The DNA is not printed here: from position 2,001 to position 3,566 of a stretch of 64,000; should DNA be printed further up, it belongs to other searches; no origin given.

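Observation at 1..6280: A coupled minus-strand operon links pilus-assembly-like proteins, an LPPTG surface protein with a Thr/Pro linker, an FAD oxidoreductase and two PMT/ArnT-like GT-C glycosyltransferases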

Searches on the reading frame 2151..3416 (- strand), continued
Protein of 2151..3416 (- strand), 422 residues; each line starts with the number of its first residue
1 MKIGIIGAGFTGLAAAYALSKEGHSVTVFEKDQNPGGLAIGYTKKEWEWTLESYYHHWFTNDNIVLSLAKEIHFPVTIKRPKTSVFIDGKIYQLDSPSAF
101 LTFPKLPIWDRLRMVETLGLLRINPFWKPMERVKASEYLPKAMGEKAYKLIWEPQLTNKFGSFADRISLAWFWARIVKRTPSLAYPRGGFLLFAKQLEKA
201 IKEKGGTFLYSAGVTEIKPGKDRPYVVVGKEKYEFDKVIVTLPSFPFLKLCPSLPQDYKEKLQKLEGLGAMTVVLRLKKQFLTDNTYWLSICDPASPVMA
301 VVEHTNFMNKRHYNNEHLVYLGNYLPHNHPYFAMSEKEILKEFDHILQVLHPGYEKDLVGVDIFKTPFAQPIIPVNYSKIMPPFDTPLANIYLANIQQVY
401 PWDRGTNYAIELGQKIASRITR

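Call 79: search_protein_representatives(protein=window:2151-3416:-)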
Query: 422 residues. Proteins with E-value up to 0.001 (for the whole library): 3822; up to 1e-10: 1967; up to 1e-30: 762. The best 150 are listed.
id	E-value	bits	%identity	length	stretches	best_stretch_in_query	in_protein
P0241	4.9e-164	562.5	57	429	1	1-420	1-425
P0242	2.6e-131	454.7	62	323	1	1-320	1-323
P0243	2.9e-129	447.9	62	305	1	115-420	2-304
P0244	9.6e-124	429.7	46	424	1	1-420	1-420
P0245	8.1e-118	410.2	50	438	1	6-418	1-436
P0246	1.5e-116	406.0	45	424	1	1-419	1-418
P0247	4.0e-109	381.6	50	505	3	1-217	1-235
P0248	1.3e-107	376.6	44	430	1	2-420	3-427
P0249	1.5e-107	376.4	42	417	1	4-418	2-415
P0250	9.1e-107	373.8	45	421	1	1-420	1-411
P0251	2.0e-106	372.7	40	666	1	1-420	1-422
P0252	8.2e-105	367.4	43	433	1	2-420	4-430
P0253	7.4e-104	364.2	44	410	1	1-420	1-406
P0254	2.4e-103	362.5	45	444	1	1-420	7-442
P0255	1.2e-102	360.2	45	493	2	90-410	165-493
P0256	1.3e-101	356.8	41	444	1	3-420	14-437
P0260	7.0e-99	347.8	41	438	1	1-420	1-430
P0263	1.9e-98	346.4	40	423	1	1-418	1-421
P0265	7.0e-98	344.5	38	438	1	1-418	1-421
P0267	9.5e-98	344.1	39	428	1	1-420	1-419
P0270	3.1e-95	335.8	45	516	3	266-420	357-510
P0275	4.7e-94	331.9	39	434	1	1-420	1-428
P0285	3.5e-90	319.2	40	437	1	1-419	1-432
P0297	3.0e-84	299.6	42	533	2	90-420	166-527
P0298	1.2e-83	297.6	36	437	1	1-420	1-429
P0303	2.7e-81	289.9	40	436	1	1-418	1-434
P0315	2.0e-77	277.1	35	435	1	3-418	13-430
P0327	4.7e-75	269.3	37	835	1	3-420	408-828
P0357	1.5e-70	254.5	33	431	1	1-418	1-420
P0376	7.9e-68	245.5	32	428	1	1-420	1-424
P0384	4.3e-67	243.1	34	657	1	1-419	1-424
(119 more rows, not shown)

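Call 83: search_protein_families(library=pfam, proteins=[P0251, P0327, P0384, P0247, P0255, P0270, P0297], max_evalue=0.001)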
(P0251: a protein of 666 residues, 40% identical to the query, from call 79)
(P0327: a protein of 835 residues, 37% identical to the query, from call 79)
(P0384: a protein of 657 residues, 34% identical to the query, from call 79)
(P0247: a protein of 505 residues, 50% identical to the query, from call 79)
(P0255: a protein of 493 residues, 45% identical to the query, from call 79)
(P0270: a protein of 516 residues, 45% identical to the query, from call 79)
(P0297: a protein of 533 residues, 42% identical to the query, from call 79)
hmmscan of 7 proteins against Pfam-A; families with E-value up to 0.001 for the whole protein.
P0251 (666 aa): 16 families
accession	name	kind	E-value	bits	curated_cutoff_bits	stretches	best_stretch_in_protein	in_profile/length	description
PF01593.30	Amino_oxidase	-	8.7e-18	65.2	19.8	1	10-344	1-357/443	Flavin containing amine oxidoreductase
PF13847.12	Methyltransf_31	-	1.1e-12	48.3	27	1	494-596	4-113/145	Methyltransferase domain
PF13489.12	Methyltransf_23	-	5.6e-11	42.9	27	1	479-607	8-132/164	Methyltransferase domain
PF13649.12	Methyltransf_25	-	7.8e-11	43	27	1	497-588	1-97/97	Methyltransferase domain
PF08241.18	Methyltransf_11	-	7.8e-11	42.9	21.2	1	499-592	2-95/95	Methyltransferase domain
PF08242.18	Methyltransf_12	-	1.5e-09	38.9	30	1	498-588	1-96/98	Methyltransferase domain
PF13450.12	NAD_binding_8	-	1.6e-09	38.3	21.9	1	5-61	1-55/68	NAD(P)-binding Rossmann-like domain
PF01266.30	DAO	-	1.8e-09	38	27.9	1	3-37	2-37/353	FAD dependent oxidoreductase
PF00070.33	Pyr_redox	-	2e-08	35.1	22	0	2-35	1-34/82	Pyridine nucleotide-disulphide oxidoreductase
PF00891.24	Methyltransf_2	-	2e-06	27.7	22.3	1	496-594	65-166/210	O-methyltransferase domain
PF05175.20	MTS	-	8.6e-06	25.9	23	1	493-551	31-94/170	Methyltransferase small domain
PF01728.25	FtsJ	-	2e-05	25.1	24.1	1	485-595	10-99/181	FtsJ-like methyltransferase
PF07992.20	Pyr_redox_2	-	2.3e-05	24.4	26.1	0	3-32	145-174/291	Pyridine nucleotide-disulphide oxidoreductase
PF00398.26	RrnaAD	-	6.2e-05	22.7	24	1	493-558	30-101/263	Ribosomal RNA adenine dimethylase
PF07021.18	MetW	-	0.00016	21.8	21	1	484-532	4-51/193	Methionine biosynthesis protein MetW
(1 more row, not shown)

P0327 (835 aa): 8 families
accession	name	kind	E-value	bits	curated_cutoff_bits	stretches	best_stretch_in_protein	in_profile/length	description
PF01593.30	Amino_oxidase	-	4.4e-19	69.5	19.8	1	415-802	1-416/443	Flavin containing amine oxidoreductase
PF13450.12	NAD_binding_8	-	7.2e-12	45.9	21.9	1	410-475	1-68/68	NAD(P)-binding Rossmann-like domain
PF01266.30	DAO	-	6.3e-10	39.5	27.9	1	408-442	2-36/353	FAD dependent oxidoreductase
PF07992.20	Pyr_redox_2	-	1.7e-05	24.8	26.1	1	406-440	143-177/291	Pyridine nucleotide-disulphide oxidoreductase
PF03486.20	HI0933_like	-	2.9e-05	24.1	50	0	407-441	2-36/244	HI0933-like protein Rossmann domain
PF00070.33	Pyr_redox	-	5.6e-05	24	22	1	408-441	2-35/82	Pyridine nucleotide-disulphide oxidoreductase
PF01946.23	Thi4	-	0.00014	21.6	26.2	1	401-442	13-55/235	Thi4 family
PF12831.13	FAD_oxidored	-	0.00066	19.5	27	0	408-446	2-40/416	FAD dependent oxidoreductase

P0384 (657 aa): 13 families
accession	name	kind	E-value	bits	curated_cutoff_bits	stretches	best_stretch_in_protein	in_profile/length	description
PF08241.18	Methyltransf_11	-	3.3e-22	79.4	21.2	1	483-574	2-95/95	Methyltransferase domain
PF01593.30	Amino_oxidase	-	4.1e-18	66.3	19.8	1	17-295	9-298/443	Flavin containing amine oxidoreductase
PF13649.12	Methyltransf_25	-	1.4e-17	64.6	27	1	481-570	1-97/97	Methyltransferase domain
PF13847.12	Methyltransf_31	-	2.3e-17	63.5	27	1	475-578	1-113/145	Methyltransferase domain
PF13489.12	Methyltransf_23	-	2.5e-15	57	27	1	467-581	11-123/164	Methyltransferase domain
PF08242.18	Methyltransf_12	-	2.4e-13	51.1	30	1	482-572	1-98/98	Methyltransferase domain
PF07021.18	MetW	-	3.9e-09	36.9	21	1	473-577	9-110/193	Methionine biosynthesis protein MetW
PF01209.24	Ubie_methyltran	-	4.4e-08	33.2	20.1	1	451-574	20-151/233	ubiE/COQ5 methyltransferase family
PF13450.12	NAD_binding_8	-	4.4e-07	30.5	21.9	1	5-56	1-52/68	NAD(P)-binding Rossmann-like domain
PF05401.17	NodS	-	1.8e-06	28.4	24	1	462-577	27-147/201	Nodulation protein S (NodS)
PF02353.26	CMAS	-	4.8e-05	23.2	27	1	463-574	48-164/273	Mycolic acid cyclopropane synthetase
PF01266.30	DAO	-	5.3e-05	23.3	27.9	0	196-248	145-202/353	FAD dependent oxidoreductase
PF06325.19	PrmA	-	9.9e-05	22.4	22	1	474-575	158-259/296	Ribosomal protein L11 methyltransferase (PrmA)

P0247 (505 aa): 7 families
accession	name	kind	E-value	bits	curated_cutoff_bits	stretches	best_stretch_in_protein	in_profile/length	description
PF01593.30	Amino_oxidase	-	2.4e-28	100.1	19.8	1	10-503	1-441/443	Flavin containing amine oxidoreductase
PF13450.12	NAD_binding_8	-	6.7e-13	49.1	21.9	1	5-69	1-65/68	NAD(P)-binding Rossmann-like domain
PF01266.30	DAO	-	1.4e-10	41.7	27.9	1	2-41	1-40/353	FAD dependent oxidoreductase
PF00890.30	FAD_binding_2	-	1.8e-05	24.5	20.4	1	3-37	2-36/414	FAD binding domain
PF00070.33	Pyr_redox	-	9.7e-05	23.3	22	0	2-35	1-34/82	Pyridine nucleotide-disulphide oxidoreductase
PF07992.20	Pyr_redox_2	-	0.00016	21.6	26.1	1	1-32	1-32/291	Pyridine nucleotide-disulphide oxidoreductase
PF12831.13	FAD_oxidored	-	0.00039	20.3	27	1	3-41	2-40/416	FAD dependent oxidoreductase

P0255 (493 aa): 9 families
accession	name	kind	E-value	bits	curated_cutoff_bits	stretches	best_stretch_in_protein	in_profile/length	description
PF01593.30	Amino_oxidase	-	1.1e-22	81.4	19.8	1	10-440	1-372/443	Flavin containing amine oxidoreductase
PF01266.30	DAO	-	6.8e-13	49.3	27.9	1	3-46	2-49/353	FAD dependent oxidoreductase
PF13450.12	NAD_binding_8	-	1.6e-12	48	21.9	1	5-63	1-59/68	NAD(P)-binding Rossmann-like domain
PF00070.33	Pyr_redox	-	3.5e-06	27.9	22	1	3-35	2-34/82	Pyridine nucleotide-disulphide oxidoreductase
PF12831.13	FAD_oxidored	-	2e-05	24.5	27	1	5-43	4-42/416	FAD dependent oxidoreductase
PF00890.30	FAD_binding_2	-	2.9e-05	23.9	20.4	1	5-37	4-36/414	FAD binding domain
PF03486.20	HI0933_like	-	3.3e-05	23.9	50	1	3-36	3-36/244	HI0933-like protein Rossmann domain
PF01946.23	Thi4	-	0.00065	19.4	26.2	0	3-40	20-58/235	Thi4 family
PF07992.20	Pyr_redox_2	-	0.00076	19.4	26.1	0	3-35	3-35/291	Pyridine nucleotide-disulphide oxidoreductase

P0270 (516 aa): 9 families
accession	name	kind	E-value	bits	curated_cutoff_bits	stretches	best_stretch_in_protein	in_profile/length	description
PF01593.30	Amino_oxidase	-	1.2e-15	58.3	19.8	1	10-510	1-442/443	Flavin containing amine oxidoreductase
PF13450.12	NAD_binding_8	-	6.9e-14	52.3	21.9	1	5-72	1-68/68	NAD(P)-binding Rossmann-like domain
PF01266.30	DAO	-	7.5e-09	36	27.9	1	3-36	2-35/353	FAD dependent oxidoreductase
PF00890.30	FAD_binding_2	-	6.8e-06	26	20.4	1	3-37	2-36/414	FAD binding domain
PF12831.13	FAD_oxidored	-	3.3e-05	23.8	27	1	3-39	2-38/416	FAD dependent oxidoreductase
PF00070.33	Pyr_redox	-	5.7e-05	24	22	1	2-33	1-32/82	Pyridine nucleotide-disulphide oxidoreductase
PF01946.23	Thi4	-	6.8e-05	22.7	26.2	1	2-38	19-56/235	Thi4 family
PF03486.20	HI0933_like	-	0.00018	21.5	50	0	2-36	2-36/244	HI0933-like protein Rossmann domain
PF07992.20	Pyr_redox_2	-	0.00031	20.7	26.1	1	2-33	2-175/291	Pyridine nucleotide-disulphide oxidoreductase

P0297 (533 aa): 9 families
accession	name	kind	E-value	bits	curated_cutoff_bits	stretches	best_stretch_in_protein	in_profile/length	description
PF01593.30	Amino_oxidase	-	3.2e-28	99.7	19.8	1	10-528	1-443/443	Flavin containing amine oxidoreductase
PF13450.12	NAD_binding_8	-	2.6e-14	53.7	21.9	1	5-72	1-68/68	NAD(P)-binding Rossmann-like domain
PF01266.30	DAO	-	1.2e-11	45.2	27.9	1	4-42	3-41/353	FAD dependent oxidoreductase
PF12831.13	FAD_oxidored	-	2.7e-06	27.4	27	1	4-41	3-40/416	FAD dependent oxidoreductase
PF00890.30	FAD_binding_2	-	9.5e-06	25.5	20.4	1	4-39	3-37/414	FAD binding domain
PF00070.33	Pyr_redox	-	2.4e-05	25.2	22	1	2-35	1-34/82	Pyridine nucleotide-disulphide oxidoreductase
PF03486.20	HI0933_like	-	0.00017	21.6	50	0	2-36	2-36/244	HI0933-like protein Rossmann domain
PF07992.20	Pyr_redox_2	-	0.00034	20.6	26.1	1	2-33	2-175/291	Pyridine nucleotide-disulphide oxidoreductase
PF03807.23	F420_oxidored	-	0.00084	20.3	21.6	0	269-341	10-79/94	NADP oxidoreductase coenzyme F420-dependent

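Call 84: list_cluster_members(proteins=[P0244, P0249, P0251, P0265, P0298, P0327, P0357, P0384, P0376, P0315])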
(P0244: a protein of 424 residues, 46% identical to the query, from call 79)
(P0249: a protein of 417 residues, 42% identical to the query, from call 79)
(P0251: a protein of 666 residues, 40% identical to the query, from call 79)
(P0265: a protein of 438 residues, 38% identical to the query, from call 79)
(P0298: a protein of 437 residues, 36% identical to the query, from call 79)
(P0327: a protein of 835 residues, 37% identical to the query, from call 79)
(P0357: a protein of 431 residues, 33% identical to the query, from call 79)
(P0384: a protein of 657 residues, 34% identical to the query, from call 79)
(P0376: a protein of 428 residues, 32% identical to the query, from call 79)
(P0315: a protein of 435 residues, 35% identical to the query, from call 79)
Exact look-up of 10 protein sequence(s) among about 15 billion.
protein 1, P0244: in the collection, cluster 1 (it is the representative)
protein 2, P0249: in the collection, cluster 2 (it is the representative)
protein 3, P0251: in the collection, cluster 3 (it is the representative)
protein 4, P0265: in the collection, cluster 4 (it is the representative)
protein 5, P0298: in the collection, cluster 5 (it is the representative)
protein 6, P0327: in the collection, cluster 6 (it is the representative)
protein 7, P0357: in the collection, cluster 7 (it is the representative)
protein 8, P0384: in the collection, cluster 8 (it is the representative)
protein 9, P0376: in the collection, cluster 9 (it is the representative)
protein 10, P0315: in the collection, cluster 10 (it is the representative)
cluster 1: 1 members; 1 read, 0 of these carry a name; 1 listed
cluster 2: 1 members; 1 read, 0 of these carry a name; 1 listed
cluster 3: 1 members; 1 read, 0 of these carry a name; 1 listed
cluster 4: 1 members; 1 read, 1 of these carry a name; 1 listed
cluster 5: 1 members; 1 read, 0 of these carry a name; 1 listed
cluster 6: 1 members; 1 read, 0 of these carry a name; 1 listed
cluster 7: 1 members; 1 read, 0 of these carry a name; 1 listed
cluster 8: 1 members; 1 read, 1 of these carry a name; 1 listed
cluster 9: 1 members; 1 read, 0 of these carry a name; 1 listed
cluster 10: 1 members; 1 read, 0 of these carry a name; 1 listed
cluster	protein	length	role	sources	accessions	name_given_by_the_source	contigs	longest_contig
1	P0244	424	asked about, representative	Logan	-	-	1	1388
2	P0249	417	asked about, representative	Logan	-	-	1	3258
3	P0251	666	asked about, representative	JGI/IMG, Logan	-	-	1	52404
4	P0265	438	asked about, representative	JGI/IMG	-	protoporphyrinogen oxidase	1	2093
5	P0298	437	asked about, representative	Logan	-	-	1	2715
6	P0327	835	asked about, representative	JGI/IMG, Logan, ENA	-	-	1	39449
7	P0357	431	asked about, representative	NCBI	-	-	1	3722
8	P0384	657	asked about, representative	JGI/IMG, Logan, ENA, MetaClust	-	\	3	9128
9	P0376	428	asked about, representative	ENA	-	-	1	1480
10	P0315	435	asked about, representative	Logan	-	-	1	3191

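Call 85: find_encoding_contigs(protein=P0251, flank=10000, max_places=1)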
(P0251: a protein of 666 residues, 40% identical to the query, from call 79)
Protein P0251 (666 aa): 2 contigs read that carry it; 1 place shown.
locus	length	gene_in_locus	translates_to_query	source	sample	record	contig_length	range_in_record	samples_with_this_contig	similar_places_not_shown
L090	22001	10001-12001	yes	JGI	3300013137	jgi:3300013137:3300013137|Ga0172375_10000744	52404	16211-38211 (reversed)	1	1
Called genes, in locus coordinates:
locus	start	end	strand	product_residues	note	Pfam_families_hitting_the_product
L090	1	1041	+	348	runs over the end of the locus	PF00155:Aminotran_1_2 (weak), PF01041:DegT_DnrJ_EryC1, PF01053:Cys_Met_Meta_PP (weak)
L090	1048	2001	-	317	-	PF00535:Glycos_transf_2, PF10111:Glyco_tranf_2_2 (weak)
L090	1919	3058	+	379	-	PF00535:Glycos_transf_2, PF10111:Glyco_tranf_2_2 (weak), PF13641:Glyco_tranf_2_3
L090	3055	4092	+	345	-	PF00535:Glycos_transf_2, PF13641:Glyco_tranf_2_3, PF10111:Glyco_tranf_2_2 (weak), PF13632:Glyco_trans_2_3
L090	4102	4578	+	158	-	PF18915:DUF5667 (weak)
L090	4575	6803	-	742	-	PF00535:Glycos_transf_2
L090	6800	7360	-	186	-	PF08241:Methyltransf_11 (weak), PF13649:Methyltransf_25 (faint)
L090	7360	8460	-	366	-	PF01041:DegT_DnrJ_EryC1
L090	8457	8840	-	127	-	-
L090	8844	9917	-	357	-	PF01370:Epimerase, PF04321:RmlD_sub_bind (weak), PF16363:GDP_Man_Dehyd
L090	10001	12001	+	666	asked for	PF01266:DAO (weak), PF01593:Amino_oxidase, PF13450:NAD_binding_8, PF13489:Methyltransf_23, PF08241:Methyltransf_11, PF08242:Methyltransf_12, PF13649:Methyltransf_25, PF13847:Methyltransf_31, +5 more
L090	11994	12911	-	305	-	PF00535:Glycos_transf_2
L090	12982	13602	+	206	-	PF13489:Methyltransf_23, PF07021:MetW (weak), PF13847:Methyltransf_31 (weak), PF08241:Methyltransf_11, PF08242:Methyltransf_12 (weak), PF13649:Methyltransf_25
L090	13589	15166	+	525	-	PF13231:PMT_2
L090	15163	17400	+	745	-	PF02366:PMT, PF13231:PMT_2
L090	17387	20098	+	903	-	PF13231:PMT_2 (weak), PF00754:F5_F8_type_C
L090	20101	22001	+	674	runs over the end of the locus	-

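Call 86: find_encoding_contigs(protein=P0327, flank=10000, max_places=1)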
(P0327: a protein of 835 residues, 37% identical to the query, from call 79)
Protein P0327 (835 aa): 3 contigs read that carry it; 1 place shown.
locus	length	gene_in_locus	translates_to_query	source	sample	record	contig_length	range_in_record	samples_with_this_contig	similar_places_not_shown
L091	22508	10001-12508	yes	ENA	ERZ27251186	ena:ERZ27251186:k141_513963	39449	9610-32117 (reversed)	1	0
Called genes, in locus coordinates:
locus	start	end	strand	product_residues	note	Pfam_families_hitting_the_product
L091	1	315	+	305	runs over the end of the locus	PF01370:Epimerase, PF02719:Polysacc_synt_2, PF04321:RmlD_sub_bind, PF07993:NAD_binding_4 (faint), PF16363:GDP_Man_Dehyd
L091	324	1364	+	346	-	PF00535:Glycos_transf_2, PF10111:Glyco_tranf_2_2, PF13641:Glyco_tranf_2_3, PF13632:Glyco_trans_2_3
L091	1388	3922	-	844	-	-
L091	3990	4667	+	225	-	PF13489:Methyltransf_23, PF03848:TehB (weak), PF05401:NodS, PF13847:Methyltransf_31, PF08241:Methyltransf_11, PF08242:Methyltransf_12, PF13649:Methyltransf_25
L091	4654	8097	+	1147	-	PF11847:GT-C_AftD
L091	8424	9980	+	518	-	PF13231:PMT_2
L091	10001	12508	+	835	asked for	PF07992:Pyr_redox_2 (faint), PF01266:DAO, PF01593:Amino_oxidase, PF13450:NAD_binding_8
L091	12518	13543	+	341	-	PF00535:Glycos_transf_2, PF10111:Glyco_tranf_2_2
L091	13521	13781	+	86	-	PF13459:Fer4_15, PF13370:Fer4_13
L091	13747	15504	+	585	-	PF04055:Radical_SAM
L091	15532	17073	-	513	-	PF13231:PMT_2, PF13414:TPR_11 (weak), PF00515:TPR_1, PF07719:TPR_2, PF13181:TPR_8, PF13414:TPR_11 (weak), PF13432:TPR_16, PF14559:TPR_19 (weak), +7 more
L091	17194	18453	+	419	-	PF08421:Methyltransf_13, PF13489:Methyltransf_23, PF08484:Methyltransf_14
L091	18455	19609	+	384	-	PF00534:Glycos_transf_1, PF13692:Glyco_trans_1_4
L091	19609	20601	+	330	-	PF00535:Glycos_transf_2, PF13641:Glyco_tranf_2_3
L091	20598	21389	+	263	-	PF13489:Methyltransf_23, PF05175:MTS (faint), PF13847:Methyltransf_31, PF08241:Methyltransf_11, PF08242:Methyltransf_12 (weak), PF13649:Methyltransf_25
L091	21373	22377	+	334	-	PF00535:Glycos_transf_2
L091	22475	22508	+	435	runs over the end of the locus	PF01041:DegT_DnrJ_EryC1, PF01053:Cys_Met_Meta_PP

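Call 87: list_cluster_members(proteins=[P0246, P0248, P0252, P0256, P0260, P0263, P0267, P0275, P0285, P0303])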
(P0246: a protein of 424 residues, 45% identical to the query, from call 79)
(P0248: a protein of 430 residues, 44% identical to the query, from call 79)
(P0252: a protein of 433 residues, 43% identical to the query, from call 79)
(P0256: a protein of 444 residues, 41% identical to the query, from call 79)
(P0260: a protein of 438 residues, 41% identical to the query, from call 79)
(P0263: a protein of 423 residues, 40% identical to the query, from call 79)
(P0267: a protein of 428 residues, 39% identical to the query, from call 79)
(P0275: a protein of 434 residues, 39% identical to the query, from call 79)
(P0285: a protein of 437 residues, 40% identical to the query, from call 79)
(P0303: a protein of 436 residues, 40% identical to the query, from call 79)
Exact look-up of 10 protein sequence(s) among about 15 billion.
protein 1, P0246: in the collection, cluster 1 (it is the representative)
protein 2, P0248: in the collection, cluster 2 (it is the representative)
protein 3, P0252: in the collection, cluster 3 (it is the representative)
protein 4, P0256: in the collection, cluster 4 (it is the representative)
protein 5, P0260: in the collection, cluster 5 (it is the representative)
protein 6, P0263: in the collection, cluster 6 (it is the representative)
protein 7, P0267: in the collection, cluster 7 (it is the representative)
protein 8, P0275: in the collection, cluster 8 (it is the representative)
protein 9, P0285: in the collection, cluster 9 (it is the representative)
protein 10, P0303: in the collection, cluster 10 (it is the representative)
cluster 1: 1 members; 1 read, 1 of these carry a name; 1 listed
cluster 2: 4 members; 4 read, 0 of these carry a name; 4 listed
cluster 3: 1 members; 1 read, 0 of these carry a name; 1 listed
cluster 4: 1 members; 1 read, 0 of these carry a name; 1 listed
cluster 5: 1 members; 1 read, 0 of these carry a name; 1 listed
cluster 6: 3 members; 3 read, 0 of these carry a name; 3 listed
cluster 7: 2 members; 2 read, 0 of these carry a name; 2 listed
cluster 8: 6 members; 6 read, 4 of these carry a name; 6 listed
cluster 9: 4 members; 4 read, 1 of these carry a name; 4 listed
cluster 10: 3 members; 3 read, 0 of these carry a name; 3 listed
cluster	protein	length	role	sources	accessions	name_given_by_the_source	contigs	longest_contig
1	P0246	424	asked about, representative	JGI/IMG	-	protoporphyrinogen oxidase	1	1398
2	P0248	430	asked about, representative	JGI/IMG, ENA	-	-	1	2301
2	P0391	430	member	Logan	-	-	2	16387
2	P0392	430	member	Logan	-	-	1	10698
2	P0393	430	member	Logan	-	-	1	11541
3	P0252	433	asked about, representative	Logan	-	-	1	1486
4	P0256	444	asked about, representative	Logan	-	-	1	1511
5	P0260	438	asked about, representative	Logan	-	-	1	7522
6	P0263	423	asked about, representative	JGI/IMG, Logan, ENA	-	-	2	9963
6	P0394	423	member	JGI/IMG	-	-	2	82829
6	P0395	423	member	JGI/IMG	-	-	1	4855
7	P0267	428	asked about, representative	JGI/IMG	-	-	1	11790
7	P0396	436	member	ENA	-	-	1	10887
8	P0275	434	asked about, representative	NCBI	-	-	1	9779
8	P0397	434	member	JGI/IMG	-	protoporphyrinogen oxidase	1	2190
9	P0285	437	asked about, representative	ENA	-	-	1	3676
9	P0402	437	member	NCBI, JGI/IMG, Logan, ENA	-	protoporphyrinogen oxidase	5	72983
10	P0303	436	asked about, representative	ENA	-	-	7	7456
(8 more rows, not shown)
